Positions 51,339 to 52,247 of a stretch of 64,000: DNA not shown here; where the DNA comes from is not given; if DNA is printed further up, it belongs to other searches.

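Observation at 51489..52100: Membrane-anchored, extremely Cys/Met-rich metallothionein-like protein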

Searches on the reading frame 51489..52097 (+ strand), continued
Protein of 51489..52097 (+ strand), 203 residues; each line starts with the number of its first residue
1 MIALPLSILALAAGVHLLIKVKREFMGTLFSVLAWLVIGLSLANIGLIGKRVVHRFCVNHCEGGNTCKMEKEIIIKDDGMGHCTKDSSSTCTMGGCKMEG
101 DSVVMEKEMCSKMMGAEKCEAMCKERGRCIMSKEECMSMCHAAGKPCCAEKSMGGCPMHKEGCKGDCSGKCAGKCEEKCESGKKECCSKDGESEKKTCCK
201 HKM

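Call 33: find_homologous_proteins(query=A3, max_evalue=0.001)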
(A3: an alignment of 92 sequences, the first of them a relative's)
Query A3 (92 sequences) (162 aa, profile of the alignment): 97 proteins with E <= 0.001 among 4378 candidates.
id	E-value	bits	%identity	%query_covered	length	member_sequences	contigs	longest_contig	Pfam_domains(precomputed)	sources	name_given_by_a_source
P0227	3.5e-33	133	52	95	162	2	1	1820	-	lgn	-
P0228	4.0e-33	133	63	75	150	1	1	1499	-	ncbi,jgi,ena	-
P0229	1.3e-32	131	65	68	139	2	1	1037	-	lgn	-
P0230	1.9e-32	130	73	59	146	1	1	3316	-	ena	-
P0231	9.2e-32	128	59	95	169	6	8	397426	-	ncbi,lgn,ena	-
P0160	1.0e-31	128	58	59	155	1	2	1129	-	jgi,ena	-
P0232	1.7e-31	127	59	75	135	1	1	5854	-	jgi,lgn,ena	-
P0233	2.2e-31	127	50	94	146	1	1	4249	-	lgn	-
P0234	9.5e-31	125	57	95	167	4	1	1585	-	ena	-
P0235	1.1e-30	125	54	70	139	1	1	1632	-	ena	-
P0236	1.2e-30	125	42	61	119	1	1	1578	-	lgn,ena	-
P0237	2.5e-30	124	61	65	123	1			-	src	-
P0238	3.1e-30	123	82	38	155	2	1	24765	-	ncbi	-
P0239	5.9e-30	122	61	90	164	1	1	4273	-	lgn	-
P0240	8.7e-30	122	60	95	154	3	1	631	-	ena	-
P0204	1.7e-28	118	100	100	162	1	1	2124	-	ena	-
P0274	1.1e-23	102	52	95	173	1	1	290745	-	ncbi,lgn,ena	-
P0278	8.8e-23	99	48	33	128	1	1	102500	-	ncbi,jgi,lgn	-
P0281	3.2e-22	97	31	91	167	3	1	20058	-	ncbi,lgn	-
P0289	5.7e-21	93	31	79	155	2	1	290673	-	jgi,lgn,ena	-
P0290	1.1e-20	92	41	38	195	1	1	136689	-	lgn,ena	-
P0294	6.4e-20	90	33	84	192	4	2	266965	-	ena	-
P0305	3.8e-17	81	35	65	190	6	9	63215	-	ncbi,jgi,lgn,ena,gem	jgi:hypothetical protein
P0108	8.9e-15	73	30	51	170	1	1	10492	-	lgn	-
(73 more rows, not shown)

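Call 34: find_encoding_contigs(protein=P0231, flank=5000, max_places=1)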
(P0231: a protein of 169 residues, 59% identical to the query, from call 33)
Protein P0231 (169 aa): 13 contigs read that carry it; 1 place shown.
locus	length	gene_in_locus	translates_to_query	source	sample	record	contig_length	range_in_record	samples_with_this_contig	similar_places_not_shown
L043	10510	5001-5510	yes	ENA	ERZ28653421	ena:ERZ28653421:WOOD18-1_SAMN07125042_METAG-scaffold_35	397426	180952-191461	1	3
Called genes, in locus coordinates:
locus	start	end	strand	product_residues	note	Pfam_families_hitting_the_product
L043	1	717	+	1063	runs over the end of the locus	PF06119:NIDO, PF18911:PKD_4 (faint), PF19081:Ig_7 (weak), PF13585:CHU_C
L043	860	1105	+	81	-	-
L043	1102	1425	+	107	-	PF05016:ParE_toxin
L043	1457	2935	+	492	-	PF13585:CHU_C (faint), PF18962:Por_Secre_tail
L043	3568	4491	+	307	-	PF02899:Phage_int_SAM_1, PF13495:Phage_int_SAM_4, PF00589:Phage_integrase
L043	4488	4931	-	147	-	-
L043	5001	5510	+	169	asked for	-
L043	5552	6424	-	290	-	PF00781:DAGK_cat, PF19279:YegS_C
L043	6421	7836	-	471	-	PF00884:Sulfatase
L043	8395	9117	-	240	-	PF02494:HYR (weak), PF17963:Big_9 (weak), PF16403:Bact_surface_Ig-like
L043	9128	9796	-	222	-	PF16403:Bact_surface_Ig-like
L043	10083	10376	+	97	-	-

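Call 35: find_encoding_contigs(protein=P0274, flank=5000, max_places=1)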
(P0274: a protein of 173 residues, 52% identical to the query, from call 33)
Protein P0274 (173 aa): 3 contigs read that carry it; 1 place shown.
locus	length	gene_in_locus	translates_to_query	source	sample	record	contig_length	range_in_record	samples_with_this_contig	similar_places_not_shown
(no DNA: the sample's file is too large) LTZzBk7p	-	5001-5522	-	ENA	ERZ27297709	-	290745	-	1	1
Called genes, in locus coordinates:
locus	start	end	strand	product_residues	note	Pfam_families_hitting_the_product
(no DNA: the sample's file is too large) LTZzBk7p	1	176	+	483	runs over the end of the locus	PF20094:GWxTD_dom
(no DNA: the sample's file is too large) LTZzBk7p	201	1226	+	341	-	PF00535:Glycos_transf_2, PF13641:Glyco_tranf_2_3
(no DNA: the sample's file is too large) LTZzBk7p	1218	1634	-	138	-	PF01220:DHquinase_II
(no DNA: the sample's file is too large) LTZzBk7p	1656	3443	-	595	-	PF13414:TPR_11 (faint), PF00515:TPR_1 (faint), PF07719:TPR_2 (faint), PF13181:TPR_8 (faint), PF13428:TPR_14 (faint), PF13431:TPR_17 (faint), PF13432:TPR_16 (faint), PF14559:TPR_19 (faint)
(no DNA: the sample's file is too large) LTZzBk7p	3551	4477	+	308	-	PF02899:Phage_int_SAM_1, PF13102:Phage_int_SAM_5 (faint), PF13495:Phage_int_SAM_4, PF00589:Phage_integrase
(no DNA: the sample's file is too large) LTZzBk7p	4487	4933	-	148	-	-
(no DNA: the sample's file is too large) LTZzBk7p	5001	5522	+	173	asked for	-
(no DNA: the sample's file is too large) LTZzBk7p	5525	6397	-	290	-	PF00781:DAGK_cat, PF19279:YegS_C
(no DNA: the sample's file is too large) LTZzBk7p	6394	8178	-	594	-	PF00884:Sulfatase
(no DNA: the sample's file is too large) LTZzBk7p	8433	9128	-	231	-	PF02494:HYR (weak), PF16403:Bact_surface_Ig-like, PF18981:InlK_D3 (weak)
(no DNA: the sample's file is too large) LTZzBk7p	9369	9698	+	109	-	-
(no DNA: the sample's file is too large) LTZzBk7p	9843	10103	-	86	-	PF01197:Ribosomal_L31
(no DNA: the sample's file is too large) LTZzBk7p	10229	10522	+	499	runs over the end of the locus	-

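Call 36: find_encoding_contigs(protein=P0289, flank=5000, max_places=1)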
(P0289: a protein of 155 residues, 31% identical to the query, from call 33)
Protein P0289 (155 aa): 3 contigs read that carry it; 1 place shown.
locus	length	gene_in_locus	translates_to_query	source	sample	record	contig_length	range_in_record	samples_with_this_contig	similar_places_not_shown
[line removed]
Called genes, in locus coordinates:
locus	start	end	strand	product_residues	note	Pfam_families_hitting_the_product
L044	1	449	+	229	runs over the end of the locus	PF00005:ABC_tran, PF13304:AAA_21 (faint), PF13401:AAA_22 (faint), PF02463:SMC_N (weak)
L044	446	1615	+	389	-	-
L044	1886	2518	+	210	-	PF00702:Hydrolase, PF13419:HAD_2 (weak)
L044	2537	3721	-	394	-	PF07690:MFS_1, PF12832:MFS_1_like, PF00083:Sugar_tr (faint), PF07690:MFS_1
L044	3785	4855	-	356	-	PF01063:Aminotran_4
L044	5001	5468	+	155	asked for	-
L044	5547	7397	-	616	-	PF13439:Glyco_transf_4, PF13477:Glyco_trans_4_2 (weak), PF13579:Glyco_trans_4_4 (weak), PF01522:Polysacc_deac_1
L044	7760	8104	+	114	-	-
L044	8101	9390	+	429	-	PF05195:AMP_N, PF00557:Peptidase_M24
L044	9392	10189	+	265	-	PF12695:Abhydrolase_5 (faint), PF00561:Abhydrolase_1, PF03096:Ndr (weak), PF12146:Hydrolase_4, PF12697:Abhydrolase_6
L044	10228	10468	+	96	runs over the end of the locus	-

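Call 37: find_encoding_contigs(protein=P0294, flank=5000, max_places=1)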
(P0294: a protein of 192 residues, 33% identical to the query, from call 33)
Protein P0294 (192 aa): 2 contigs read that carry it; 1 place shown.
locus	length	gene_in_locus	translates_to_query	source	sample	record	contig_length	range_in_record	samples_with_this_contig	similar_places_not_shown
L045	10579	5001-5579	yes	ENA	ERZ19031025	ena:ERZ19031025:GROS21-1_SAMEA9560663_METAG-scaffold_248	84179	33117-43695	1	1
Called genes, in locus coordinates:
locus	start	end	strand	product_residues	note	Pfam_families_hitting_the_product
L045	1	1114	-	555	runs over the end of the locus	PF01565:FAD_binding_4, PF02913:FAD-oxidase_C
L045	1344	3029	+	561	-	-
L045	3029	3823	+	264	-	-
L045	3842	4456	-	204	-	PF01300:Sua5_yciO_yrdC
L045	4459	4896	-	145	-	PF20791:Acyl-ACP_TE_C (weak), PF13279:4HBT_2, PF03061:4HBT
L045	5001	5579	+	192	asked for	-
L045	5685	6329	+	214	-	PF01841:Transglut_core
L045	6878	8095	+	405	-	PF00155:Aminotran_1_2, PF01053:Cys_Met_Meta_PP (weak), PF00266:Aminotran_5 (weak)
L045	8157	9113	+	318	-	PF00294:PfkB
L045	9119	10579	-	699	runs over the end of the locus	PF00989:PAS (faint), PF08447:PAS_3, PF13426:PAS_9 (faint), PF13188:PAS_8 (faint), PF08448:PAS_4, PF00512:HisKA, PF02518:HATPase_c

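Call 53: search_protein_families(library=ncbifam, proteins=[P0204, P0231, P0108, P0151], max_evalue=0.01)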
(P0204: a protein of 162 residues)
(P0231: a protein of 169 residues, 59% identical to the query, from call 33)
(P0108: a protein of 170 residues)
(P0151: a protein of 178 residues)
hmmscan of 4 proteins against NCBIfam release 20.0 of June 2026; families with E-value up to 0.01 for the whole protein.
P0204 (162 aa): 1 family
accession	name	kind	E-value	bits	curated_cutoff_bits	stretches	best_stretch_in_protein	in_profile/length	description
NF050061.1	DisulBndDbaCampy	equivalog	0.0039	17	90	1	20-57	6-43/55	disulfide bond formation protein Dba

P0231 (169 aa): 1 family
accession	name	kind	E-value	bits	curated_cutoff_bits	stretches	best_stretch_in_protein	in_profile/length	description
NF047648.1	MIGRI_fam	equivalog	0.0056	16.8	28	0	9-47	9-47/55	protein MIGRI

P0108 (170 aa): 0 families

P0151 (178 aa): 0 families

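Call 54: list_cluster_members(proteins=[P0231, P0278, P0305, P0238, P0281, P0228, P0274, P0011, P0024, P0068])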
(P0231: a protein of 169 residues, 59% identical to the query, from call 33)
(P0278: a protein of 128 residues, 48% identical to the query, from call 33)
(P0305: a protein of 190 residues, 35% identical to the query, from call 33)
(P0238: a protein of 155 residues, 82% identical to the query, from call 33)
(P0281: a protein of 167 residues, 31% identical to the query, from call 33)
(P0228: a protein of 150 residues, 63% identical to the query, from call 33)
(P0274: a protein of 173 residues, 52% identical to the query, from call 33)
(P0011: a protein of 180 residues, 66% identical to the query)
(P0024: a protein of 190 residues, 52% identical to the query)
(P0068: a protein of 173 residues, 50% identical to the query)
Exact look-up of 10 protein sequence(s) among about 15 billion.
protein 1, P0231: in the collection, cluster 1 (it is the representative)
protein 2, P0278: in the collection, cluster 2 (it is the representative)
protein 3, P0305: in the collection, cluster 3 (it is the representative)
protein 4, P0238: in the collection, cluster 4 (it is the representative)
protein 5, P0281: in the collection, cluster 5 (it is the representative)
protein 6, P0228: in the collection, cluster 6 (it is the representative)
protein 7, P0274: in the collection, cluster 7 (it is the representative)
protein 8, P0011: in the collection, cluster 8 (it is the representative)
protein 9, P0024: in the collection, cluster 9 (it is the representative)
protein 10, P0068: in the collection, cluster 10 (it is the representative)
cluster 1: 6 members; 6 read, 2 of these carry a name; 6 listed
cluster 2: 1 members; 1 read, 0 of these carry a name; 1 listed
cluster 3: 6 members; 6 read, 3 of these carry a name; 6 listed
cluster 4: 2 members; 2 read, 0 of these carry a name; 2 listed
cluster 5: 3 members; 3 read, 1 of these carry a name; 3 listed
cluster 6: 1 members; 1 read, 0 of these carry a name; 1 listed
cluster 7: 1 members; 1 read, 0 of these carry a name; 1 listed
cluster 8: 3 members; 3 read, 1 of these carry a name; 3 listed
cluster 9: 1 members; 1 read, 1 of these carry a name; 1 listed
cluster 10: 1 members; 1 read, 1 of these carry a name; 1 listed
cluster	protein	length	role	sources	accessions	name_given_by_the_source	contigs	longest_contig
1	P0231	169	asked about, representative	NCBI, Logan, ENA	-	-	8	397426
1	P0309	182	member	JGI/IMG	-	hypothetical protein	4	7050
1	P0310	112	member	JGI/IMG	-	hypothetical protein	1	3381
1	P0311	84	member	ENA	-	-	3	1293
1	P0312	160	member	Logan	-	-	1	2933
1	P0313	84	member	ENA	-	-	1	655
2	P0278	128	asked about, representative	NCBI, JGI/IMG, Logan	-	-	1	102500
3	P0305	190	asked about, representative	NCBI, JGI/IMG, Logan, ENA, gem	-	hypothetical protein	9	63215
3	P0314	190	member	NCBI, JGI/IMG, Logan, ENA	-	hypothetical protein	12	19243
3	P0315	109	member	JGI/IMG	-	hypothetical protein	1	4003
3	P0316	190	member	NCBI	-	-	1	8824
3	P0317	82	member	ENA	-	-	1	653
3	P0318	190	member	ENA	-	-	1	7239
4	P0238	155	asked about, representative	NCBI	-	-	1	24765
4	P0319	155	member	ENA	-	-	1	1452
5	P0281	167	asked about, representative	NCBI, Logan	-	-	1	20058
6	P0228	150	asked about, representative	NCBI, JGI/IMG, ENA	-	-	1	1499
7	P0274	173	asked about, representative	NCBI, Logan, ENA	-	-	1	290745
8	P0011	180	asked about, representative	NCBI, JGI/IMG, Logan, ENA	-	hypothetical protein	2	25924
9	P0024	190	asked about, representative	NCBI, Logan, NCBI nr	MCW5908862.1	MAG: hypothetical protein KIS94_13445 [Chitinophagales bacterium] | hypothetical protein [Chitinophagales bacterium]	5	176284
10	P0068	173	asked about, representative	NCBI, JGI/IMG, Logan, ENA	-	hypothetical protein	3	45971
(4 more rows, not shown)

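Call 74: search_protein_families(library=pfam, alignment_id=A2, max_evalue=0.01)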
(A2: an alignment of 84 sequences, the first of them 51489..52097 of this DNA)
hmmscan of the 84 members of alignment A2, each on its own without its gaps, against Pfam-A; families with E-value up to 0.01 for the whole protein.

A. member 1, window:51489-52097:+ (203 aa): 0 families

B. families by the number of members that match (of 84 scanned): 3 families
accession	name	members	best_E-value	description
PF02656.20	DUF202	3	0.0028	Domain of unknown function (DUF202)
PF01508.21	Paramecium_SA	2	0.0052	Paramecium surface antigen domain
PF10104.14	Brr6_like_C_C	1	0.0044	Di-sulfide bridge nucleocytoplasmic transport domain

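Call 78: find_encoding_contigs(protein=P0278, flank=5000, max_places=1)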
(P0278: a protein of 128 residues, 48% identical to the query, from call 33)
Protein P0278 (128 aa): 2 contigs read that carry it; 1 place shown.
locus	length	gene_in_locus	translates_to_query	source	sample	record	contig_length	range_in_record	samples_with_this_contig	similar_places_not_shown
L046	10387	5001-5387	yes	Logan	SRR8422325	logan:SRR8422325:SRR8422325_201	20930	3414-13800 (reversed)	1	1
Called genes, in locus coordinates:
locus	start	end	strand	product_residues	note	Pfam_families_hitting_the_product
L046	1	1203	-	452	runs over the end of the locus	PF00289:Biotin_carb_N, PF02222:ATP-grasp, PF02786:CPSase_L_D2, PF07478:Dala_Dala_lig_C, PF08443:RimK (weak), PF02785:Biotin_carb_C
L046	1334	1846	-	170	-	PF00364:Biotin_lipoyl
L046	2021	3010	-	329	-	PF00108:Thiolase_N, PF08545:ACP_syn_III, PF08541:ACP_syn_III_C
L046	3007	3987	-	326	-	PF02504:FA_synthesis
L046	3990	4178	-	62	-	PF01783:Ribosomal_L32p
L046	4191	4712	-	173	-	PF02620:YceD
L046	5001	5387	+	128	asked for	-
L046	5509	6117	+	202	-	-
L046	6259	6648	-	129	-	PF05036:SPOR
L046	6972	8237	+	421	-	PF02085:Cytochrom_CIII (faint), PF22113:Mtrc-MtrF_II-IV_dom (faint), PF00034:Cytochrom_C, PF13442:Cytochrome_CBB3, PF14537:Cytochrom_c3_2 (faint), PF14522:Cytochrome_C7 (weak)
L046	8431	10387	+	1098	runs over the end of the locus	PF12797:Fer4_2 (weak), PF12837:Fer4_6 (faint), PF12838:Fer4_7, PF13183:Fer4_8 (faint), PF13237:Fer4_10 (faint), PF25160:LdpA_Fe-S-bd (faint), PF13247:Fer4_11 (weak)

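Call 79: find_encoding_contigs(protein=P0290, flank=5000, max_places=1)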
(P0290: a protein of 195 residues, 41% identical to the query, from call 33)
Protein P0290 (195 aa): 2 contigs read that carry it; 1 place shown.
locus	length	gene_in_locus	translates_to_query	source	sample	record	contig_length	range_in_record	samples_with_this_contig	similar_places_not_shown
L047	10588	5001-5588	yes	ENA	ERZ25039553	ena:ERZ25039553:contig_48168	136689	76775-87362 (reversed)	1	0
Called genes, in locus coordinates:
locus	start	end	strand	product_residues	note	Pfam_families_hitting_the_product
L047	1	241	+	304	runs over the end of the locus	PF02016:Peptidase_S66, PF17676:Peptidase_S66C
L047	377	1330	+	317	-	-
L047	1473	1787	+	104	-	-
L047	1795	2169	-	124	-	-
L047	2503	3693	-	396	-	PF07690:MFS_1, PF12832:MFS_1_like, PF00083:Sugar_tr (faint), PF07690:MFS_1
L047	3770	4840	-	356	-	PF01063:Aminotran_4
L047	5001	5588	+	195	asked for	-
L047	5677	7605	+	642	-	PF07696:7TMR-DISMED2, PF07695:7TMR-DISM_7TM, PF00211:Guanylate_cyc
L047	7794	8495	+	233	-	PF07661:MORN_2 (weak)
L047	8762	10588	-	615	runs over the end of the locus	PF13439:Glyco_transf_4, PF13477:Glyco_trans_4_2, PF13579:Glyco_trans_4_4, PF01522:Polysacc_deac_1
